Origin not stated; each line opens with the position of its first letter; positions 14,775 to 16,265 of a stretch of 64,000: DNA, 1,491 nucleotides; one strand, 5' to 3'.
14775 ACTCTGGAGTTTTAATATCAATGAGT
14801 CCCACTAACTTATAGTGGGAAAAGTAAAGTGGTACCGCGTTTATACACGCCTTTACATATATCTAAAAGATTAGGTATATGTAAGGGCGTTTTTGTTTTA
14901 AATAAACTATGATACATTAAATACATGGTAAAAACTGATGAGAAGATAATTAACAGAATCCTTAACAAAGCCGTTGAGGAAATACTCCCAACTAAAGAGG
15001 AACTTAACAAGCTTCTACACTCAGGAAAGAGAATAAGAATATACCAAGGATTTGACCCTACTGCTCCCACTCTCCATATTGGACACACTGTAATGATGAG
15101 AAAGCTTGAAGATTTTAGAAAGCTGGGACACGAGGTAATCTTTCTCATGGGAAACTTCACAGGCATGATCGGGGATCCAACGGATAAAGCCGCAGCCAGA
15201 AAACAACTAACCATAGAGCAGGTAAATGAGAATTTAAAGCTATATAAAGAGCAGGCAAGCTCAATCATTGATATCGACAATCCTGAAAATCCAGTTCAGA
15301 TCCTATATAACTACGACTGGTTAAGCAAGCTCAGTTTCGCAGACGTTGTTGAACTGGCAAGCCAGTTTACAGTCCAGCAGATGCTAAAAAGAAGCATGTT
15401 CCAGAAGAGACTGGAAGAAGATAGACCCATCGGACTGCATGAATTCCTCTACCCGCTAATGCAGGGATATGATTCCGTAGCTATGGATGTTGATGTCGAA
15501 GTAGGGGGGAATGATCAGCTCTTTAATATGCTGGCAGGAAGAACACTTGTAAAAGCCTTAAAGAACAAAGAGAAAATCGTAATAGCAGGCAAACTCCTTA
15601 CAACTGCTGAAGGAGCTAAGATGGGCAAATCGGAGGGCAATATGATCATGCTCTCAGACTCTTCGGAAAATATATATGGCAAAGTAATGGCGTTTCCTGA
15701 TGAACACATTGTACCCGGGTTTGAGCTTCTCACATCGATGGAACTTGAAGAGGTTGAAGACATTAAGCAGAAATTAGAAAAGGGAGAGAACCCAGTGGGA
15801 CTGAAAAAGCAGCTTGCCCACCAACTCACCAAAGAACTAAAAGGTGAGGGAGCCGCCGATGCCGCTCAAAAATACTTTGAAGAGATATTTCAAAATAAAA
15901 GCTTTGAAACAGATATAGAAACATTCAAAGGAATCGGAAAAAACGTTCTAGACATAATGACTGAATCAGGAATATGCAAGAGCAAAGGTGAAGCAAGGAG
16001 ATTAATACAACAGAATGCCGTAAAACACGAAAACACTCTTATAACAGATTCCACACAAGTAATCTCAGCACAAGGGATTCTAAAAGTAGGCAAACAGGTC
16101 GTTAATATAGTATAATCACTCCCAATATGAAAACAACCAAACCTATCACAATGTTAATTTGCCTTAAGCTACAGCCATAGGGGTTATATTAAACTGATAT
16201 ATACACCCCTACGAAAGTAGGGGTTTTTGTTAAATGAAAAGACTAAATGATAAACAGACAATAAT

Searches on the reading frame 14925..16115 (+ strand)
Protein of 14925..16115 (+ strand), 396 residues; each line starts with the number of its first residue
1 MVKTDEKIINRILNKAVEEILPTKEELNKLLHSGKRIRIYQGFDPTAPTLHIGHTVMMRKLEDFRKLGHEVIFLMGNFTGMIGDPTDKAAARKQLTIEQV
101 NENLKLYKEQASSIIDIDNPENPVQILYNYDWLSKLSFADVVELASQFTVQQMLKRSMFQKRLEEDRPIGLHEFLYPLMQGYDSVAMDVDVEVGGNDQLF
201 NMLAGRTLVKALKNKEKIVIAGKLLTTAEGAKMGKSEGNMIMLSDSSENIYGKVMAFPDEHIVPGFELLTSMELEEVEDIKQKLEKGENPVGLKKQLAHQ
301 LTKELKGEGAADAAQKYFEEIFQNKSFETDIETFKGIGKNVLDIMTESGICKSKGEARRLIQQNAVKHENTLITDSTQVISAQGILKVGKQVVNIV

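Call 5: search_protein_families(library=pfam, proteins=[window:14925-16115:+])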
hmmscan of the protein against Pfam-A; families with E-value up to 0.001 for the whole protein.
window:14925-16115:+ (396 aa): 2 families
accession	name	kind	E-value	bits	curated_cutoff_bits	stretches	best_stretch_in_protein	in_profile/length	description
PF00579.31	tRNA-synt_1b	-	5.5e-70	236.4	21.1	1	34-323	3-292/292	tRNA synthetases class I (W and Y)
PF22421.1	SYY_C-terminal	-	2.2e-05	24.7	27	1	338-383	18-63/83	Tyrosine--tRNA ligase SYY-like C-terminal domain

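Call 9: find_related_loci(query=window:14925-16115:+, collection=genome_contigs, flank=3000)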
Query window:14925-16115:+ (396 aa) in genome_contigs; peptide patterns used: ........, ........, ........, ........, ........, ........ (x = any residue, [..] = any of these).
135 stretches matched a pattern; 71 encode a relative of the query (tblastn E <= 1e-3); 70 distinct loci.
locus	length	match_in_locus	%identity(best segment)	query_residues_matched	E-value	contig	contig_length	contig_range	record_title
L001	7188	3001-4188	78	1-396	0e+0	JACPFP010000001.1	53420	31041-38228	MAG: Candidatus Dojkabacteria bacterium isolate NC_groundwater_364_Ag_B-0.1um_38_12 GD18-4_B1_scaffold_13556, whole geno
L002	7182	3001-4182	70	2-396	0e+0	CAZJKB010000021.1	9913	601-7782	MAG TPA_asm: uncultured Candidatus Saccharibacteria bacterium isolate SRP107338_co1_36 genome assembly, contig: NODE_835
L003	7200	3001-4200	64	2-396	4e-170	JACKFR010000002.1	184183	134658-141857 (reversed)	MAG: Candidatus Nomurabacteria bacterium isolate HK-STAS-PATE-7 HK-STAS-PATE-7_2, whole genome shotgun sequence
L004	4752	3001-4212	64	1-396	2e-167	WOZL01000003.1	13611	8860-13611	MAG: Candidatus Dojkabacteria bacterium isolate WOFB23 NODE_1825_length_13611_cov_6.636250, whole genome shotgun sequenc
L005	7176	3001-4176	61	2-390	2e-165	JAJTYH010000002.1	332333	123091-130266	MAG: bacterium isolate DTUPAT1 2-Genome6, whole genome shotgun sequence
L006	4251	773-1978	64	2-395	4e-169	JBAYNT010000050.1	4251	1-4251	MAG: Candidatus Dojkabacteria bacterium isolate SO_2016_LW1_71 scaffold37478_LW64-88_2016, whole genome shotgun sequence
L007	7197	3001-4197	63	2-395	6e-163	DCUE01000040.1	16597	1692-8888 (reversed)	MAG TPA_asm: Candidatus Dojkabacteria bacterium UBA2222 UBA2222_contig_191655, whole genome shotgun sequence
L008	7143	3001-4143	65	2-380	8e-163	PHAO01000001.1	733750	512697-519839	MAG: Candidatus Dojkabacteria bacterium HGW-Dojkabacteria-1 bjp_ig2158_scaffold_0, whole genome shotgun sequence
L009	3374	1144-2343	63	2-395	3e-170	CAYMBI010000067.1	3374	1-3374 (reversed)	MAG TPA_asm: uncultured Candidatus Saccharibacteria bacterium isolate SRP093185_co1_143 genome assembly, contig: NODE_20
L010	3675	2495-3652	64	2-381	4e-169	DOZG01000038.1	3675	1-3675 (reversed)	MAG TPA_asm: Patescibacteria group bacterium isolate UBA9296 contig_123338, whole genome shotgun sequence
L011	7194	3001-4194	63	5-396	2e-163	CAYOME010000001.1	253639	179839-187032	MAG TPA_asm: uncultured Candidatus Saccharibacteria bacterium isolate SRP294416_co1_589 genome assembly, contig: NODE_10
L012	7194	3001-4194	62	2-396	3e-162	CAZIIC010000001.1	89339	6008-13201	MAG TPA_asm: uncultured Candidatus Saccharibacteria bacterium isolate SRP219642_co6_135 genome assembly, contig: NODE_11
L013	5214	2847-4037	63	5-395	2e-164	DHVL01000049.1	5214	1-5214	MAG TPA_asm: Candidatus Dojkabacteria bacterium UBA5209 UBA5209_contig_61014, whole genome shotgun sequence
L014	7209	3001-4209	63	2-396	1e-161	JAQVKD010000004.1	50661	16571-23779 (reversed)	MAG: Candidatus Dojkabacteria bacterium isolate STE_79 NODE_1139_length_50661_cov_7.675684_Sandtown_E, whole genome shot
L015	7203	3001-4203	62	2-396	6e-161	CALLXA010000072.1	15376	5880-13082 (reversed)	MAG TPA_asm: uncultured bacterium isolate SRR3330206_bin.35_CONCOCT_v1.1_MAG genome assembly, contig: ERZ724085.3012, wh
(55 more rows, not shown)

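Call 33: find_encoding_contigs(protein=window:14925-16115:+, flank=10000, max_places=4)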
Protein window:14925-16115:+ (396 aa): 9 contigs read that carry it; 4 places shown.
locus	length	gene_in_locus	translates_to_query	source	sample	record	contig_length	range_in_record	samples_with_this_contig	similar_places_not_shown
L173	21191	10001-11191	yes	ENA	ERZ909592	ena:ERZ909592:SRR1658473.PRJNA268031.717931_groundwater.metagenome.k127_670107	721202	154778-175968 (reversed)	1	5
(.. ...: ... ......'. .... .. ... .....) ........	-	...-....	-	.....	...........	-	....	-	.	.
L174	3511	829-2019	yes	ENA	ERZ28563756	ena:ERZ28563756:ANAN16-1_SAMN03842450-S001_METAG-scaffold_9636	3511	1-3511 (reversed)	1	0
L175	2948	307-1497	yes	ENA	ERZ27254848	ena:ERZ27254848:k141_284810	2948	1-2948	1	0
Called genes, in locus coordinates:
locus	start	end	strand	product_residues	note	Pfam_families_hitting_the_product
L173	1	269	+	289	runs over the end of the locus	PF01795:Methyltransf_5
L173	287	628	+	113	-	-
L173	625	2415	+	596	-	PF03717:PBP_dimer, PF00905:Transpeptidase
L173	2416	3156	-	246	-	PF00093:VWC (faint)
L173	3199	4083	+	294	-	PF01026:TatD_DNase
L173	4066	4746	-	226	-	PF00590:TP_methylase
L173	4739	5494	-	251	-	PF00561:Abhydrolase_1, PF12146:Hydrolase_4 (weak), PF12697:Abhydrolase_6, PF06028:DUF915 (faint)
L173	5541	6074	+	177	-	PF08241:Methyltransf_11 (faint), PF13847:Methyltransf_31, PF13649:Methyltransf_25 (weak)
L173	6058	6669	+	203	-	-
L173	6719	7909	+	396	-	PF05496:RuvB_N, PF00004:AAA, PF07728:AAA_5 (faint), PF13173:AAA_14 (weak), PF21960:RCF1-5-like_lid (faint), PF16193:AAA_assoc_2, PF12002:MgsA_C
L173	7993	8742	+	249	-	-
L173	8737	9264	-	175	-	-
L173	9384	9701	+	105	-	-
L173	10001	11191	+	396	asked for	PF00579:tRNA-synt_1b, PF22421:SYY_C-terminal (faint)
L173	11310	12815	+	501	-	PF13328:HD_4, PF04607:RelA_SpoT, PF02824:TGS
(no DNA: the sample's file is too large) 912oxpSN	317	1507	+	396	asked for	PF00579:tRNA-synt_1b, PF22421:SYY_C-terminal (faint)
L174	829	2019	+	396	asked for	PF00579:tRNA-synt_1b, PF22421:SYY_C-terminal (faint)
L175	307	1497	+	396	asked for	PF00579:tRNA-synt_1b, PF22421:SYY_C-terminal (faint)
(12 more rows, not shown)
